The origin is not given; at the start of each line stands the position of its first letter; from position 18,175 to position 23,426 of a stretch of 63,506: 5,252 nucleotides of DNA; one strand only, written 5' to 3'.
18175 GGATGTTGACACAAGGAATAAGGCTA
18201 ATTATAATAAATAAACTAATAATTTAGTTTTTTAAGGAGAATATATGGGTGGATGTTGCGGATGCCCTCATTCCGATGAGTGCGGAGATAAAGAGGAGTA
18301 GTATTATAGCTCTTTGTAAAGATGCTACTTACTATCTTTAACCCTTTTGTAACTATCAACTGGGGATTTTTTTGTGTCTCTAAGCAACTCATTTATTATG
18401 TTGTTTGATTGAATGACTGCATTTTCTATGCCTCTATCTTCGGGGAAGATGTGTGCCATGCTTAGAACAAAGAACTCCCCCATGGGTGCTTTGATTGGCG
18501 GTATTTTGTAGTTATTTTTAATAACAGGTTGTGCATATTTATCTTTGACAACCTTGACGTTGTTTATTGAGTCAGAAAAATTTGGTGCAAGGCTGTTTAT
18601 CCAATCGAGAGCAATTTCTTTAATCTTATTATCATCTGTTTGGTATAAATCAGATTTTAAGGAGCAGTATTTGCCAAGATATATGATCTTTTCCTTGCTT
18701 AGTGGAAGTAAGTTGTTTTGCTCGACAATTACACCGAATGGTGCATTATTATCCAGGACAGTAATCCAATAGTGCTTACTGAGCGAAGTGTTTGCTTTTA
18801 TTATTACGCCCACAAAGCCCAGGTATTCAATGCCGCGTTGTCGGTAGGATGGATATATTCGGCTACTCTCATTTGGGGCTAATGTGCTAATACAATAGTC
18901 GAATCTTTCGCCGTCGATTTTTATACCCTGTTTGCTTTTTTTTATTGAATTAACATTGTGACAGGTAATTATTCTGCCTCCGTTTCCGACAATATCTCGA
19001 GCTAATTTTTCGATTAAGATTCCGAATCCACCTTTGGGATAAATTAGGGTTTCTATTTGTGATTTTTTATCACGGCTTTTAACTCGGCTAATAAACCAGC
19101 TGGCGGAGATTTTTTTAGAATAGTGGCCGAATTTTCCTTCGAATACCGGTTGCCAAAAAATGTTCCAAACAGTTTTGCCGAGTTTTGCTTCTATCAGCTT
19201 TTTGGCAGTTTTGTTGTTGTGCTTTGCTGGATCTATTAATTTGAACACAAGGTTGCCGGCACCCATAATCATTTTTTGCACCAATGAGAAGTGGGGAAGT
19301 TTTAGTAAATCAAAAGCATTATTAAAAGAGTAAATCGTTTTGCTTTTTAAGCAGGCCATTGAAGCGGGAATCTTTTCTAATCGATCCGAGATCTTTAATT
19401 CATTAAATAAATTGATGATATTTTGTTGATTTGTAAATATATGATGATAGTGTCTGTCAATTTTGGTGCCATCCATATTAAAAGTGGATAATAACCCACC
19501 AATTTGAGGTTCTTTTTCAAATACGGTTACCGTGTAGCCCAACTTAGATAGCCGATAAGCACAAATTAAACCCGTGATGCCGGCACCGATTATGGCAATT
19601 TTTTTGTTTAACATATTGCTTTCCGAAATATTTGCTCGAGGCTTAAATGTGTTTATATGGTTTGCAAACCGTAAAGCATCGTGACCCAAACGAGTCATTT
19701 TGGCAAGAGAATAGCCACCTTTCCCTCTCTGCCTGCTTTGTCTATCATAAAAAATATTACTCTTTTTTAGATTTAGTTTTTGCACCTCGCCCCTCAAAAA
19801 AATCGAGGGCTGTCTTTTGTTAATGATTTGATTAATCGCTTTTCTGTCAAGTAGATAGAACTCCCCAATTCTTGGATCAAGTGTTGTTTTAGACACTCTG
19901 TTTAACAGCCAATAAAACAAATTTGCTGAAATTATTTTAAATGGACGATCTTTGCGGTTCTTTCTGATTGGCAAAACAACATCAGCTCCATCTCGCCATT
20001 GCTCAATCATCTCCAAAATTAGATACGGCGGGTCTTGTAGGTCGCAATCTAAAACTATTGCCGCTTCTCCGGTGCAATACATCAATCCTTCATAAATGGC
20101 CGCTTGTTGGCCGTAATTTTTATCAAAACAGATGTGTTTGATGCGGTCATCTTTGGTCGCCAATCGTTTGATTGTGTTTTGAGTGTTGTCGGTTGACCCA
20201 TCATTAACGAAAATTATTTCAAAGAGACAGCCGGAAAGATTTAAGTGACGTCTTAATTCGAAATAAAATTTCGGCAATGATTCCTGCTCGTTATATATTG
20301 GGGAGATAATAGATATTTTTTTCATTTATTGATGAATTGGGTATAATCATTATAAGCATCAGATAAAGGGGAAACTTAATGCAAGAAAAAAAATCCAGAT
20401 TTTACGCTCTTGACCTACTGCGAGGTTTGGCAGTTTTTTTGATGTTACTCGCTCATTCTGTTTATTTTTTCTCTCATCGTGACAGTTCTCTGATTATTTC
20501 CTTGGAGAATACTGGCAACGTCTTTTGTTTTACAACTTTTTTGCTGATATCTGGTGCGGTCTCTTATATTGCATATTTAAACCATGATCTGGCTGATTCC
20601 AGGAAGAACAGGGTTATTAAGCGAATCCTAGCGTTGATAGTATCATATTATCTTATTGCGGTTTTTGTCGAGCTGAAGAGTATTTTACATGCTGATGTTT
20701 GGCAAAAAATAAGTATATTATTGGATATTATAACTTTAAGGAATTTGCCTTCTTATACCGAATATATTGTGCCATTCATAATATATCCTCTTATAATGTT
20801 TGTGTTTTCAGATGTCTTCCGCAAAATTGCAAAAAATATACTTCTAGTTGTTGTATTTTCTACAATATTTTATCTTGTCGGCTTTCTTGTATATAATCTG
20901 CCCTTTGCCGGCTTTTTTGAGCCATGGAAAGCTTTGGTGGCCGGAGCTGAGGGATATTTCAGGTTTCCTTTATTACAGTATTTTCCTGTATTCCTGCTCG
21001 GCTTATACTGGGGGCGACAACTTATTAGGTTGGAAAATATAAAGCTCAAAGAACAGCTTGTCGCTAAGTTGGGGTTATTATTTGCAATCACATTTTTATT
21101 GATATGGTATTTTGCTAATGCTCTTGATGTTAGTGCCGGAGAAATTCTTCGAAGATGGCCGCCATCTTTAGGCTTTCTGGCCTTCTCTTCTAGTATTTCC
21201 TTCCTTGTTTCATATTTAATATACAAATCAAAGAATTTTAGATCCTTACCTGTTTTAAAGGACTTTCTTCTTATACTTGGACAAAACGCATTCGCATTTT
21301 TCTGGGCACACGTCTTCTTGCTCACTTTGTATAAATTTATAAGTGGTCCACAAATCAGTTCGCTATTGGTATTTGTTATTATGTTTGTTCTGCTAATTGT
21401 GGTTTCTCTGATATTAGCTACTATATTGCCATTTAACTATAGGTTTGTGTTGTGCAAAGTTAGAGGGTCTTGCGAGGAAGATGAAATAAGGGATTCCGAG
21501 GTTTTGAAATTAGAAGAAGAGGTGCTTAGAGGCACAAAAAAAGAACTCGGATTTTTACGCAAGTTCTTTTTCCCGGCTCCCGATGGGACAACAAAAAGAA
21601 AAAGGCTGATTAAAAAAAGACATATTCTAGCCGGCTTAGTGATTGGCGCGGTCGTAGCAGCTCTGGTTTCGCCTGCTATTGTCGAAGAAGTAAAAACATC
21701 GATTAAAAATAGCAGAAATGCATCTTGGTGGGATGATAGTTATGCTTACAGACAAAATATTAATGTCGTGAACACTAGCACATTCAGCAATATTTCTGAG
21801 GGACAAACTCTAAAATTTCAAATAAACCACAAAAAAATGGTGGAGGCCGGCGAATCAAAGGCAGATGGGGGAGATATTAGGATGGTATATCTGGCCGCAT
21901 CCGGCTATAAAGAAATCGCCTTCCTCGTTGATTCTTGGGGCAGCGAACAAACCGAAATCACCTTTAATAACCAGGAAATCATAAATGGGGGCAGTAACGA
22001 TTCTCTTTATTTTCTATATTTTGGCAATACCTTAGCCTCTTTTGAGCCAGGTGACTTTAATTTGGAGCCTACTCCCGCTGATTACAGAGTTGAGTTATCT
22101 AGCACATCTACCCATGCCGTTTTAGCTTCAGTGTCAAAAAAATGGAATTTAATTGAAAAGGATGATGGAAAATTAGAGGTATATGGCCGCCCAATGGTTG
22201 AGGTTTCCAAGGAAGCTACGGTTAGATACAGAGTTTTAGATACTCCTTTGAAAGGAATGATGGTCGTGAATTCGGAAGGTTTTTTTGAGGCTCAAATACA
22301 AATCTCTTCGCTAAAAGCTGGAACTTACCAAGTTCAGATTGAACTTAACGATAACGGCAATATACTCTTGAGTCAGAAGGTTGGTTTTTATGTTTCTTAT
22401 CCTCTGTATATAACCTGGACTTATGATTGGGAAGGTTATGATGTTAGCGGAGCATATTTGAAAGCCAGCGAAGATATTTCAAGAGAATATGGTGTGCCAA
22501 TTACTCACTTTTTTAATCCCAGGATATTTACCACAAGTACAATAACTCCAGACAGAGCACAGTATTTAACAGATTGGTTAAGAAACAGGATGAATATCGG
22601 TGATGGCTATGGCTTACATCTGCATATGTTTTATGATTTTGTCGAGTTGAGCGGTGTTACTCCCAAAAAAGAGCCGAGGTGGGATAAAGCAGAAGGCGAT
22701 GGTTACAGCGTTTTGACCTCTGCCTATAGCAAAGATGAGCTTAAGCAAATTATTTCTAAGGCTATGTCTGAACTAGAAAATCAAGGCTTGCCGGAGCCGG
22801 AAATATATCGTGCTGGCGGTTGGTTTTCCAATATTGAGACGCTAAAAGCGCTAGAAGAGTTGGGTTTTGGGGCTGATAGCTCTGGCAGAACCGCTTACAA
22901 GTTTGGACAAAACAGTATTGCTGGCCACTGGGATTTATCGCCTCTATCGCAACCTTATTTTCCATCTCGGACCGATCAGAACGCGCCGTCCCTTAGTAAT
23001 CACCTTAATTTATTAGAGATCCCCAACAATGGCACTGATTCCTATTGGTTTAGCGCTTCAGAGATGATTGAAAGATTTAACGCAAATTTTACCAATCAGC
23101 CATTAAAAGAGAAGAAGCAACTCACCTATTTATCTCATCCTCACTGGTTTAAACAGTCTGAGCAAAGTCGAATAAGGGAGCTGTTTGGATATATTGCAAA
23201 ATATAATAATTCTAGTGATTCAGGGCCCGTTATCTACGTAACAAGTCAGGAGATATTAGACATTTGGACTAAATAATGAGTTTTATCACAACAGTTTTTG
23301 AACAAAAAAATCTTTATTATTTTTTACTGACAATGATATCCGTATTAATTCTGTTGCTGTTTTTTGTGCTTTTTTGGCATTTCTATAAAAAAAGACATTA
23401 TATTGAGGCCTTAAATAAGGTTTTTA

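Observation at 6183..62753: Pervasive 7-nt-periodic AT-rich mini-insertions, in-frame inside conserved genes and also in spacers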

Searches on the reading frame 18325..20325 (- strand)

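Call 11: search_protein_families(library=pfam, proteins=[window:18325-20325:-])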
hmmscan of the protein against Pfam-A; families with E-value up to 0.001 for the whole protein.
window:18325-20325:- (666 aa): 11 families
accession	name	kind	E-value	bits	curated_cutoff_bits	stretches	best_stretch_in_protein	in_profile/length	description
PF00535.33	Glycos_transf_2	-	3.2e-28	99.2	23.3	1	5-164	1-164/168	Glycosyl transferase family 2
PF01593.30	Amino_oxidase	-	5.3e-24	85.7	19.8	1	250-508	1-285/443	Flavin containing amine oxidoreductase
PF13450.12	NAD_binding_8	-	2e-17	63.7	21.9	1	245-310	1-68/68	NAD(P)-binding Rossmann-like domain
PF01266.30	DAO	-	1.7e-11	44.7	27.9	1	242-276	1-35/353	FAD dependent oxidoreductase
PF07992.20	Pyr_redox_2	-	2.4e-06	27.7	26.1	1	232-276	134-178/291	Pyridine nucleotide-disulphide oxidoreductase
PF00070.33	Pyr_redox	-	5.8e-06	27.2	22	1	242-276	1-35/82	Pyridine nucleotide-disulphide oxidoreductase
PF00743.25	FMO-like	-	1.9e-05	23.8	22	1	241-346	2-105/532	Flavin-binding monooxygenase-like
PF03486.20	HI0933_like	-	5.8e-05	23.1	50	1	242-277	2-37/244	HI0933-like protein Rossmann domain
PF00890.30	FAD_binding_2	-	6.7e-05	22.7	20.4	1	243-277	2-36/414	FAD binding domain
PF10111.15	Glyco_tranf_2_2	-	0.00025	21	27.3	1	34-95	29-91/276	Glycosyltransferase like family 2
PF12831.13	FAD_oxidored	-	0.00085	19.2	27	0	243-281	2-40/416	FAD dependent oxidoreductase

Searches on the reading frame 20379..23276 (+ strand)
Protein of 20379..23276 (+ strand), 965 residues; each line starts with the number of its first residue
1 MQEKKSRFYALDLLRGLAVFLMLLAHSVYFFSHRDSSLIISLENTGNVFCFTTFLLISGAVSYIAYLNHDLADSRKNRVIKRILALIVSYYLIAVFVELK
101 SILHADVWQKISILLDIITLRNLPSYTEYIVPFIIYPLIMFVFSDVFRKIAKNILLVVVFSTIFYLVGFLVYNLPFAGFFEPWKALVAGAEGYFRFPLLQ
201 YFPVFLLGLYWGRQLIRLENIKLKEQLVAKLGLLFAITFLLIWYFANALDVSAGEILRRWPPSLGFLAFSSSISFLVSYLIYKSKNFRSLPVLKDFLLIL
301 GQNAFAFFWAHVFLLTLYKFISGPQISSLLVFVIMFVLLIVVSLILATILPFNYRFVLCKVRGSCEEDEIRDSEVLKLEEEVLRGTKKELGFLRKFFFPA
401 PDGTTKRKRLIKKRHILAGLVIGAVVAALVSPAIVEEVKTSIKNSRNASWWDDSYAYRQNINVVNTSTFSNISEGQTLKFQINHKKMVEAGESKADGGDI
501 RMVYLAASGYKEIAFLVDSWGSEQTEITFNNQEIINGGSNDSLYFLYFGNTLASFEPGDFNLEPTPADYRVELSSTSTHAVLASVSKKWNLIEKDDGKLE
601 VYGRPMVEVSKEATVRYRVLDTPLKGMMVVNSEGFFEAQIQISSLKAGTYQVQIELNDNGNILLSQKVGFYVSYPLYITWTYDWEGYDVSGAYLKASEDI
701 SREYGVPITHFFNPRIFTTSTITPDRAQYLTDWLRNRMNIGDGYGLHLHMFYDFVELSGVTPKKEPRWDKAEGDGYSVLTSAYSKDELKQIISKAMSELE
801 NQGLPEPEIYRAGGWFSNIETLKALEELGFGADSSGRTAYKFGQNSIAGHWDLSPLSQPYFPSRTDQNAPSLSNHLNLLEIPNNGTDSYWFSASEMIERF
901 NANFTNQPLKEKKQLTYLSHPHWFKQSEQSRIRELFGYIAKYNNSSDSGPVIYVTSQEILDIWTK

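Call 11: search_protein_families(library=pfam, proteins=[window:20379-23276:+])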
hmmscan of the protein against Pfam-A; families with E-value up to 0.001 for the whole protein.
window:20379-23276:+ (965 aa): 1 family
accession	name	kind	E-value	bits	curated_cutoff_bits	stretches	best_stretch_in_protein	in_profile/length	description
PF01757.29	Acyl_transf_3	-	2.1e-15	57.1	31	1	9-347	2-325/326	Acyltransferase domain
